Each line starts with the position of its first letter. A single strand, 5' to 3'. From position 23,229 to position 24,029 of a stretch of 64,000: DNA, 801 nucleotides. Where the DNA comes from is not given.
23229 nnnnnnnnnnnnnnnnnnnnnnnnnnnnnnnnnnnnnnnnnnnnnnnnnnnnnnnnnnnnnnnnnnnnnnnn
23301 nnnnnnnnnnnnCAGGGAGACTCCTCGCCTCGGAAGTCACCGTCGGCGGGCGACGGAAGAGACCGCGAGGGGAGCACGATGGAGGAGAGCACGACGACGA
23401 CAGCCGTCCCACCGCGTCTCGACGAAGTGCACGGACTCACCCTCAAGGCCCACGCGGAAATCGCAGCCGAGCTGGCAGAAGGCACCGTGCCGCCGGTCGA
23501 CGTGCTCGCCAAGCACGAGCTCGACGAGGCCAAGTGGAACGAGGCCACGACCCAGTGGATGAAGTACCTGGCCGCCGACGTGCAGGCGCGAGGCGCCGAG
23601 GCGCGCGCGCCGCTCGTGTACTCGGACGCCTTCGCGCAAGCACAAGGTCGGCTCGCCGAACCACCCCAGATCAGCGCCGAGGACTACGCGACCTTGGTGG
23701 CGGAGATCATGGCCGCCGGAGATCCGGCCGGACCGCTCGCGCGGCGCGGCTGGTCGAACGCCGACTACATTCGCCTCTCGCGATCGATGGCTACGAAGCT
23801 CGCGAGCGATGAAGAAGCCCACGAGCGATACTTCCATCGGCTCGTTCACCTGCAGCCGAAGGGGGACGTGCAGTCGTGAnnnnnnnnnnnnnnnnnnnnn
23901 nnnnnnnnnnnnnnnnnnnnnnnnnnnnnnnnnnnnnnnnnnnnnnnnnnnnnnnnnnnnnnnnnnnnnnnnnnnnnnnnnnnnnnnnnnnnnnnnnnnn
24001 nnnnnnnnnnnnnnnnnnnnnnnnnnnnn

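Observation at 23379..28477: Divergent five-gene operon of uncharacterised proteins paired head-to-head with the vgrG triplet, a candidate undescribed accessory system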

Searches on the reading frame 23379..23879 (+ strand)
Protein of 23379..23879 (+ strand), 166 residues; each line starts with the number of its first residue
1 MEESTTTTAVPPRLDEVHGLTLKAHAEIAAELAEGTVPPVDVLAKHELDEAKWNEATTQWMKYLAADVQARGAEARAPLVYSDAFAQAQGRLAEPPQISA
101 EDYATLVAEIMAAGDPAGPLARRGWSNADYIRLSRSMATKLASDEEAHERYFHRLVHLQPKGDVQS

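Call 4: search_protein_families(library=pfam, proteins=[window:23379-23879:+], max_evalue=0.1)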
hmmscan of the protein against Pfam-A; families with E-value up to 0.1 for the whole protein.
window:23379-23879:+ (166 aa): 0 families

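Call 5: search_protein_families(library=ncbifam, proteins=[window:23379-23879:+], max_evalue=0.1)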
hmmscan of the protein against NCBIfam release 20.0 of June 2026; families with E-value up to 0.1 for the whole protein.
window:23379-23879:+ (166 aa): 1 family
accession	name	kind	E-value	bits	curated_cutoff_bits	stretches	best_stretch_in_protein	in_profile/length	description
TIGR02744.1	TrbI_Ftype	equivalog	0.044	13.9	83.65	1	40-92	47-99/112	type-F conjugative transfer system protein TrbI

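Call 23: find_homologous_proteins(query=window:23379-23879:+, max_evalue=0.001)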
Query window:23379-23879:+ (166 aa): 8 proteins with E <= 0.001 among 991 candidates.
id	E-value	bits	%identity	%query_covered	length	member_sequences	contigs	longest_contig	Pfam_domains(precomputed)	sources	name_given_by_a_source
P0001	2.8e-102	358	100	100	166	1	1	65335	-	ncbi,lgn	-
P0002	1.5e-82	293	83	100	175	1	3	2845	-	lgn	-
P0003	2.9e-34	137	52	86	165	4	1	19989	-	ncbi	-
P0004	5.3e-34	136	54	83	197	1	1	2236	-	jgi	jgi:hypothetical protein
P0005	4.2e-33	133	52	83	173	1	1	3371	-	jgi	jgi:hypothetical protein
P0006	1.8e-32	131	48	96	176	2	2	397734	-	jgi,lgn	jgi:hypothetical protein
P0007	4.3e-32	130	51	83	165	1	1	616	-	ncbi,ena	-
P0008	5.5e-28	116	43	96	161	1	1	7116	-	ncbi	-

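Call 24: find_encoding_contigs(protein=P0006, flank=10000, max_places=3)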
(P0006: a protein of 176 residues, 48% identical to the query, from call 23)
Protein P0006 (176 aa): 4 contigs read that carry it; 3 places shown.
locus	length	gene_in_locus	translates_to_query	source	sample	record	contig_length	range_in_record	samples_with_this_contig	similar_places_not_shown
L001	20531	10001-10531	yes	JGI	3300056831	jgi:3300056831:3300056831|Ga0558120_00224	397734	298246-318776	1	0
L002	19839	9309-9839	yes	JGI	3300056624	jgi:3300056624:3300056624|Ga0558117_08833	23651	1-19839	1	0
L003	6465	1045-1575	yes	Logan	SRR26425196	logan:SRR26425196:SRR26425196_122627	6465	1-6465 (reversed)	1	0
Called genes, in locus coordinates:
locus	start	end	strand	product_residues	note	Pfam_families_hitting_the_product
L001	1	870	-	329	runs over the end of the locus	PF11876:TsiV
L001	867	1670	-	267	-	-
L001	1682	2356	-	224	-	-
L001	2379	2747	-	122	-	PF13665:Tox-PAAR-like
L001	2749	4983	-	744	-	PF05954:Phage_GPD, PF04717:Phage_base_V, PF22178:Gp5_trimer_C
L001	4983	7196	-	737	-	PF05954:Phage_GPD, PF04717:Phage_base_V (weak), PF22178:Gp5_trimer_C, PF06715:Gp5_C (faint)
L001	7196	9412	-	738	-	PF05954:Phage_GPD, PF22178:Gp5_trimer_C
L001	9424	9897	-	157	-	-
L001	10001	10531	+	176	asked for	-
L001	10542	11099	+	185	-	-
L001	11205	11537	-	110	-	-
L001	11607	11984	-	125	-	-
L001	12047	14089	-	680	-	-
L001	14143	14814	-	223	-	PF03588:Leu_Phe_trans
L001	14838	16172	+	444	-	-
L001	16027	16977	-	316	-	-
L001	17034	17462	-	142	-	PF00571:CBS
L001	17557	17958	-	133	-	PF00571:CBS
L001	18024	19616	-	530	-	PF13435:Cytochrome_C554 (faint), PF14537:Cytochrom_c3_2 (faint), PF14522:Cytochrome_C7 (faint), PF13447:Multi-haem_cyto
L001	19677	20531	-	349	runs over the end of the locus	PF00033:Cytochrome_B, PF13631:Cytochrom_B_N_2, PF00032:Cytochrom_B_C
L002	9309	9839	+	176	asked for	-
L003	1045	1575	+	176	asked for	-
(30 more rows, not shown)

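Call 25: find_encoding_contigs(protein=P0003, flank=10000, max_places=3)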
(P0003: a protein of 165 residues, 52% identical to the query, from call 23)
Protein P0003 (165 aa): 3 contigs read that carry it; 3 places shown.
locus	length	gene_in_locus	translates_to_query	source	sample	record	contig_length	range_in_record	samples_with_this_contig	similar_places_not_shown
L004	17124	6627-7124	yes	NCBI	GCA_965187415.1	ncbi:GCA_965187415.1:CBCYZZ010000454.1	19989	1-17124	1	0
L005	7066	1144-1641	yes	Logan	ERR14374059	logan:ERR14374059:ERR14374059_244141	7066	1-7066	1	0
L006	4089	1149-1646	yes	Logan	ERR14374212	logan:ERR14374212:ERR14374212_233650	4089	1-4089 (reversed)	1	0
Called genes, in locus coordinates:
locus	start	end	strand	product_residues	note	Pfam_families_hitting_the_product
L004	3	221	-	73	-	?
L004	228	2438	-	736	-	PF05954:Phage_GPD, PF04717:Phage_base_V (weak), PF22178:Gp5_trimer_C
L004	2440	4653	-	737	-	PF05954:Phage_GPD, PF22178:Gp5_trimer_C, PF06715:Gp5_C (faint)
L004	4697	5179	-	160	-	-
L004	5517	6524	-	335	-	PF09937:DUF2169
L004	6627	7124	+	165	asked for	-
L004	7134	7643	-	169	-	-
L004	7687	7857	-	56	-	-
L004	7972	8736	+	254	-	PF01695:IstB_IS21, PF20720:nSTAND3 (weak)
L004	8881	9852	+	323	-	-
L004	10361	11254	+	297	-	PF13621:Cupin_8, PF08007:JmjC_2 (weak)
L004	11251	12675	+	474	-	PF00144:Beta-lactamase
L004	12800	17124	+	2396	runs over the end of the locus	?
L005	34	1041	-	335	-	PF09937:DUF2169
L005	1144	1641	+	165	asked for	-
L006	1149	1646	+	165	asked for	-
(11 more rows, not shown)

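Call 26: find_encoding_contigs(protein=P0008, flank=10000, max_places=3)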
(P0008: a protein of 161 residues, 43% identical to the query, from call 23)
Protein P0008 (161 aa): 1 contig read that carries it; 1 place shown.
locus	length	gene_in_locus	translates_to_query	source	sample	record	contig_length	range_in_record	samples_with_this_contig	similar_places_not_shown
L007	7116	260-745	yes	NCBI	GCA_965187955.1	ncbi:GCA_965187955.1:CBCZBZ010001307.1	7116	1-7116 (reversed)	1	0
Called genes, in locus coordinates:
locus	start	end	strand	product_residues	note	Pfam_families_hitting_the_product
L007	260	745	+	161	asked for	-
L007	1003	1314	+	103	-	-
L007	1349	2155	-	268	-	PF05685:Uma2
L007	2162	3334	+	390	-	PF05685:Uma2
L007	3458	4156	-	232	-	PF00027:cNMP_binding, PF13545:HTH_Crp_2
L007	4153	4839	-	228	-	PF00814:TsaD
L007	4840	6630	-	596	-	-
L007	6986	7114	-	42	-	?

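Call 28: find_encoding_contigs(protein=P0001, flank=10000, max_places=3)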
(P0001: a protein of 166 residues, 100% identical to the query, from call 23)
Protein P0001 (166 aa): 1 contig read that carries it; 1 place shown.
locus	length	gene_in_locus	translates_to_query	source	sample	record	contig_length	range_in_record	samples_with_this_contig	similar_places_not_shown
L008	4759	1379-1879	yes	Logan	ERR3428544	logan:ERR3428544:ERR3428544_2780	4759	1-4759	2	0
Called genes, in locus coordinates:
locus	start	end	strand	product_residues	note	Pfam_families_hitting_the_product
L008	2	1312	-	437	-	?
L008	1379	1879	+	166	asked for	-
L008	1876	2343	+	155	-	-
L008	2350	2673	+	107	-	-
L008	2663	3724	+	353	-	-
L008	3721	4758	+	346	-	?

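Call 29: find_encoding_contigs(protein=P0002, flank=10000, max_places=3)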
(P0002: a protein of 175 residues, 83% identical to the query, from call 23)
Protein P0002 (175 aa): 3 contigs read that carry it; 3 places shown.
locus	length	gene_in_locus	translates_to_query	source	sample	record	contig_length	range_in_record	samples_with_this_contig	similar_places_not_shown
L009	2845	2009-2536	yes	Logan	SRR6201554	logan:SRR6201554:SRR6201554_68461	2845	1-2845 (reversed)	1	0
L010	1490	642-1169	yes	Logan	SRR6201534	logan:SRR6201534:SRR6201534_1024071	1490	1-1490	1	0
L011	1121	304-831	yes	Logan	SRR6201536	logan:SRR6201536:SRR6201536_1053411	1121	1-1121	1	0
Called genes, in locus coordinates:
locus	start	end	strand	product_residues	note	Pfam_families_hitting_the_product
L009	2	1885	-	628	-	?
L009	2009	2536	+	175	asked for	-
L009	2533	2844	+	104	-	?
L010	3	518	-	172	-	?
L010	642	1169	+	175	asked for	-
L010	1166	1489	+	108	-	?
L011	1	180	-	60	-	?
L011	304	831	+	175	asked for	-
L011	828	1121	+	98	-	?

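Call 30: search_protein_families(library=pfam, proteins=[L001:9424-9897:-, L004:4697-5179:-, window:23379-23879:+, L001:10542-11099:+, L004:7134-7643:-], max_evalue=10)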
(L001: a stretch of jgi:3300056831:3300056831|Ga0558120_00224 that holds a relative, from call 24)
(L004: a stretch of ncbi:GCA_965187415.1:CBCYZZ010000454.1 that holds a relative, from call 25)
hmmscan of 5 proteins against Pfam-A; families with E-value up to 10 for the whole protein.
L001:9424-9897:- (157 aa): 0 families

L004:4697-5179:- (160 aa): 1 family
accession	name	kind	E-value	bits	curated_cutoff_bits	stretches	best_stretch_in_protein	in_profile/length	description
PF19857.4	DUF6332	-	0.16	12.9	25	1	106-129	4-27/85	Family of unknown function (DUF6332)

window:23379-23879:+ (166 aa): 1 family
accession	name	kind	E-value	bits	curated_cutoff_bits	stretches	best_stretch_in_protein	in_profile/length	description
PF09677.15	TrbI_Ftype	-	0.15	12.9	27.4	1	40-85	42-87/106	Type-F conjugative transfer system protein (TrbI_Ftype)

L001:10542-11099:+ (185 aa): 2 families
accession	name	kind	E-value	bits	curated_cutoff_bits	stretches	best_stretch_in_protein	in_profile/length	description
PF07980.17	SusD_RagB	-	0.21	11.6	23.1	1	92-145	168-219/297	SusD family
PF12551.13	PHBC_N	-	0.91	9.8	25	1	104-138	2-33/43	Poly-beta-hydroxybutyrate polymerase N terminal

L004:7134-7643:- (169 aa): 0 families

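Call 41: search_protein_representatives(alignment_id=A2)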
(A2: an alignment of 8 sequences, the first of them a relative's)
Query: 8 sequences, 165 profile positions. Proteins with E-value up to 0.001 (for the whole library): 872; up to 1e-10: 187; up to 1e-30: 24. The best 150 are listed.
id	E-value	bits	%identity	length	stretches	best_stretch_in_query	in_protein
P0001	3.9e-72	257.7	-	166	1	10-163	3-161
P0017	2.8e-67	241.9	-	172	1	7-162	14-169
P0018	1.3e-51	190.9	-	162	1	16-163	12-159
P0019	5.3e-50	185.7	-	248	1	14-163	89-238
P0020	2.9e-45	170.3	-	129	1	50-163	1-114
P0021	6.7e-44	165.8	-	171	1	15-163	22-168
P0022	1.2e-43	165.0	-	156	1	13-161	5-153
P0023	1.1e-42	161.9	-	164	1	20-163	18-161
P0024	1.9e-42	161.1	-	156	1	14-159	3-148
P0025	3.9e-42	160.1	-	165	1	14-153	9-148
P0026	1.4e-41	158.3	-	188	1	14-157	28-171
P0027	6.5e-41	156.1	-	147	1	15-152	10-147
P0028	2.9e-40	154.0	-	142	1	22-153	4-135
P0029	4.2e-38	147.0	-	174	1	13-159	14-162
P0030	1.4e-37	145.3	-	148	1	20-160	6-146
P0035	7.0e-33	130.0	-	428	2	20-157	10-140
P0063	1.6e-21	93.1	-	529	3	8-154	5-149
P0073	6.6e-19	84.6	-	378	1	16-151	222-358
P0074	7.0e-19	84.5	-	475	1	14-162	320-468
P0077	5.2e-18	81.6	-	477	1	14-159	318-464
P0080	9.7e-18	80.8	-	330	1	16-152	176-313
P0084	3.7e-17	78.9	-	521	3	17-153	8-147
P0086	6.9e-17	78.0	-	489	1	15-162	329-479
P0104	1.5e-15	73.6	-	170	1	17-156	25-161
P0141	5.1e-13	65.4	-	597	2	15-152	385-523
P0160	2.8e-12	63.0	-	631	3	13-152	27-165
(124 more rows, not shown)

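Call 42: search_protein_families(library=pfam, proteins=[P0074, P0077, P0086, P0035, P0063, P0073, P0141, P0160, P0080, P0019], max_evalue=0.01)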
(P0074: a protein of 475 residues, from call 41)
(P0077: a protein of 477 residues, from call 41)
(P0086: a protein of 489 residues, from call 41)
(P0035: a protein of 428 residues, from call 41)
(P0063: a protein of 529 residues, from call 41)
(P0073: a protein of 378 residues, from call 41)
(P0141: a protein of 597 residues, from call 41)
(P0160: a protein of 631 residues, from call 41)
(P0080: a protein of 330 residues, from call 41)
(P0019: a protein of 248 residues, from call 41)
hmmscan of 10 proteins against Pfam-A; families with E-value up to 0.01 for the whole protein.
P0074 (475 aa): 1 family
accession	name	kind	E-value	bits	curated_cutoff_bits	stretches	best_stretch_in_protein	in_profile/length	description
PF09937.14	DUF2169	-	2e-29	103.3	25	2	168-248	211-294/294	Uncharacterized protein conserved in bacteria (DUF2169)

P0077 (477 aa): 1 family
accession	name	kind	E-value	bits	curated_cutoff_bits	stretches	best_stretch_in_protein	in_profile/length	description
PF09937.14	DUF2169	-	1.4e-23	84.2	25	2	167-248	211-294/294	Uncharacterized protein conserved in bacteria (DUF2169)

P0086 (489 aa): 1 family
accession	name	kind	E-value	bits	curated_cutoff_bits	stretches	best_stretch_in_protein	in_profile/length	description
PF09937.14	DUF2169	-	2.4e-28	99.8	25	2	175-257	210-294/294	Uncharacterized protein conserved in bacteria (DUF2169)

P0035 (428 aa): 0 families

P0063 (529 aa): 0 families

P0073 (378 aa): 1 family
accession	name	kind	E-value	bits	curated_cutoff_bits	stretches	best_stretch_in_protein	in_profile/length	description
PF09937.14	DUF2169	-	0.0015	18.4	25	1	99-155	233-293/294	Uncharacterized protein conserved in bacteria (DUF2169)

P0141 (597 aa): 0 families

P0160 (631 aa): 0 families

P0080 (330 aa): 0 families

P0019 (248 aa): 0 families

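Call 51: search_protein_families(library=pfam, alignment_id=A4, max_evalue=0.001)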
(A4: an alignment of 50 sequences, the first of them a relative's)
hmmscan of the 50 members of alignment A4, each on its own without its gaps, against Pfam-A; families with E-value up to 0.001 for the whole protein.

A. member 1, P0074 (475 aa): 1 family
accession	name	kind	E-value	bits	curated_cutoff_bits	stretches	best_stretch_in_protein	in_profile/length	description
PF09937.14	DUF2169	-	2e-29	103.3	25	2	168-248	211-294/294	Uncharacterized protein conserved in bacteria (DUF2169)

B. families by the number of members that match (of 50 scanned): 1 family
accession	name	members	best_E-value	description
PF09937.14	DUF2169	40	3.3e-34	Uncharacterized protein conserved in bacteria (DUF2169)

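Call 54: find_related_loci(query=A2, collection=genome_contigs, flank=10000)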
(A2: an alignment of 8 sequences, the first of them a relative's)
Query A2 (166 aa) in genome_contigs; peptide patterns used: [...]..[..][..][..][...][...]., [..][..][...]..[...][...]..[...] (x = any residue, [..] = any of these).
81 stretches matched a pattern; 12 encode a relative of the query (tblastn E <= 1e-3); 12 distinct loci.
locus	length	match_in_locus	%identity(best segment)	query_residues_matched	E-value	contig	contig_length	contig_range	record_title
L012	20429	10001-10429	50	18-160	1e-38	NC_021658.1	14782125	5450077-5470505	Sorangium cellulosum So0157-2, complete sequence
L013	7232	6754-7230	48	4-152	2e-38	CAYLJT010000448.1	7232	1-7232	MAG TPA_asm: uncultured Polyangiaceae bacterium isolate SRP173033_co1_384 genome assembly, contig: NODE_26743_length_723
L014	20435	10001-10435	50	18-162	1e-37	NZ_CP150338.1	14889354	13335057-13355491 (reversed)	Sorangium sp. So ce388 chromosome, complete genome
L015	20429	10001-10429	48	18-160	2e-35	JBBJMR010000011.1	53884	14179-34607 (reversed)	MAG: Polyangiaceae bacterium isolate RUP_SRG_27 NODE_460_length_53884_cov_8.075238, whole genome shotgun sequence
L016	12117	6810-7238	51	18-160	1e-34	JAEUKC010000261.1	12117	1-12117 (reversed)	MAG: Myxococcales bacterium isolate new MAG-85 k141_537682, whole genome shotgun sequence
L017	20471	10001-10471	47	2-164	1e-34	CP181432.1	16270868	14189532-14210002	Sorangium sp. So ce1128 chromosome, complete genome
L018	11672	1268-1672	49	18-152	6e-34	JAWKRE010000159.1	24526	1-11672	MAG: Polyangiaceae bacterium isolate ABC1.6 ABC1.6.fa-159, whole genome shotgun sequence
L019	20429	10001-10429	50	18-160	9e-33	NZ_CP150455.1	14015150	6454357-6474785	Sorangium sp. So ce131 chromosome, complete genome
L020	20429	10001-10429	50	18-160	7e-33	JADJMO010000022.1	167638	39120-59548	MAG: Myxococcales bacterium isolate EsbW_18-Q3-R4-48_BATAC.438 tig00010551-10-1677010, whole genome shotgun sequence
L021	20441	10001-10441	49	18-164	2e-32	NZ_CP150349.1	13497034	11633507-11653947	Sorangium sp. So ce726 chromosome, complete genome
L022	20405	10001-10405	52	18-152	3e-32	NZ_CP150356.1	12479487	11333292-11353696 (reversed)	Sorangium sp. So ce1014 chromosome, complete genome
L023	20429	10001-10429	50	18-160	6e-32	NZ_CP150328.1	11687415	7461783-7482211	Sorangium sp. So ce315 chromosome, complete genome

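Call 60: predict_structure(alignment_id=A5)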
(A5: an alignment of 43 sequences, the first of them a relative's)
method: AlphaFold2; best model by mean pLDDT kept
length: 166 residues; sequences in the alignment: 43
mean_pLDDT: 94.1   pTM: 0.79
mean pLDDT of the five models: 94.1, 93.3, 92.9, 92.4, 91.0
residues with pLDDT >= 90: 145; 70-90: 13; 50-70: 8; < 50: 0
segments of 3 or more residues with pLDDT < 50: none
pLDDT, mean of each block of 10 residues (from residue 1): 69 91 98 96 98 98 96 97 95 96 98 98 96 96 98 97 74
secondary structure, 60 per line:
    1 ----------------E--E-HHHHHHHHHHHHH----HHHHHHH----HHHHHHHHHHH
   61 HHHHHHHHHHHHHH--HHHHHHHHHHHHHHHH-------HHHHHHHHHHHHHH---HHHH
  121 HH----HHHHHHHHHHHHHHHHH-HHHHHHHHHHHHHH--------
elements in order: H22-34 H39-45 H50-74 H77-92 H100-113 H117-122 H127-143 H145-158

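Call 65: fold_search(model_id=the predicted structure, library=pdb)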
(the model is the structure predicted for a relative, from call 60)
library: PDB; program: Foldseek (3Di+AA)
matches with E <= 10: 40; with E <= 0.001: 0
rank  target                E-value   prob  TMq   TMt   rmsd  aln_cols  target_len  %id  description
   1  8cwy_A                8.1e-01  0.11  0.19  0.09  18.1       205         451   13  Accurate computational design of genetically encoded 3D protein crystals (released 2023-11-01)
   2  5cwb                  9.0e-01  0.14  0.19  0.17  15.3       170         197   12  Crystal structure of de novo designed helical repeat protein DHR4 (released 2015-12-16)
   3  8gjg_A                2.4e+00  0.05  0.15  0.15  14.3       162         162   15  De novo design of high-affinity protein binders to bioactive helical peptides (released 2024-01-10)
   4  9gm9_D                2.6e+00  0.08  0.21  0.12  19.6       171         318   12  MukBEF in a DNA capture state (released 2025-03-26)
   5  8q7e_I                3.0e+00  0.13  0.25  0.07  11.2       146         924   12  Structure of CUL9-RBX1 ubiquitin E3 ligase complex - hexameric assembly (released 2024-04-17)
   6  8q7e_E                3.0e+00  0.13  0.25  0.07  11.2       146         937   12  Structure of CUL9-RBX1 ubiquitin E3 ligase complex - hexameric assembly (released 2024-04-17)
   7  8ua6_A                3.2e+00  0.04  0.15  0.08  14.4       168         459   13  Cryo-EM Structure of SCF-FBOX22-BACH1BTB (released 2024-11-06)
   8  9gm7_C                3.4e+00  0.06  0.21  0.10  19.2       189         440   12  MukBEF in a nucleotide-bound state with open neck gate (monomer) (released 2025-03-26)
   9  8q7e_A                3.5e+00  0.12  0.25  0.07  11.2       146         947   12  Structure of CUL9-RBX1 ubiquitin E3 ligase complex - hexameric assembly (released 2024-04-17)
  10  5ohe_A                4.3e+00  0.04  0.16  0.16  15.0       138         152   16  Globin sensor domain of AfGcHK (FeIII form) in complex with cyanide (released 2017-11-08)
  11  4g12_A                5.0e+00  0.03  0.15  0.14  14.6       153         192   15  Crystal structure of putative TetR family transcriptional regulator, Fad35R, from Mycobacterium tuberculosis (released 2013-07-10)
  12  5ayw_D                5.0e+00  0.02  0.16  0.14  13.5       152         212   15  Structure of a membrane complex (released 2016-02-24)
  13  5hso_A                5.3e+00  0.09  0.19  0.23   8.9        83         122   17  Crystal structure of MYCOBACTERIUM TUBERCULOSIS MARR FAMILY PROTEIN Rv2887 complex with DNA (released 2017-02-01)
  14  8e0l_A                5.3e+00  0.05  0.20  0.20  14.1       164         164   15  Homotrimeric variant of tcTRP9, BGL06 (released 2023-04-12)
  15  3bjb_E                5.3e+00  0.04  0.17  0.16  13.0       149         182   17  Crystal structure of a TetR transcriptional regulator from Rhodococcus sp. RHA1 (released 2007-12-18)
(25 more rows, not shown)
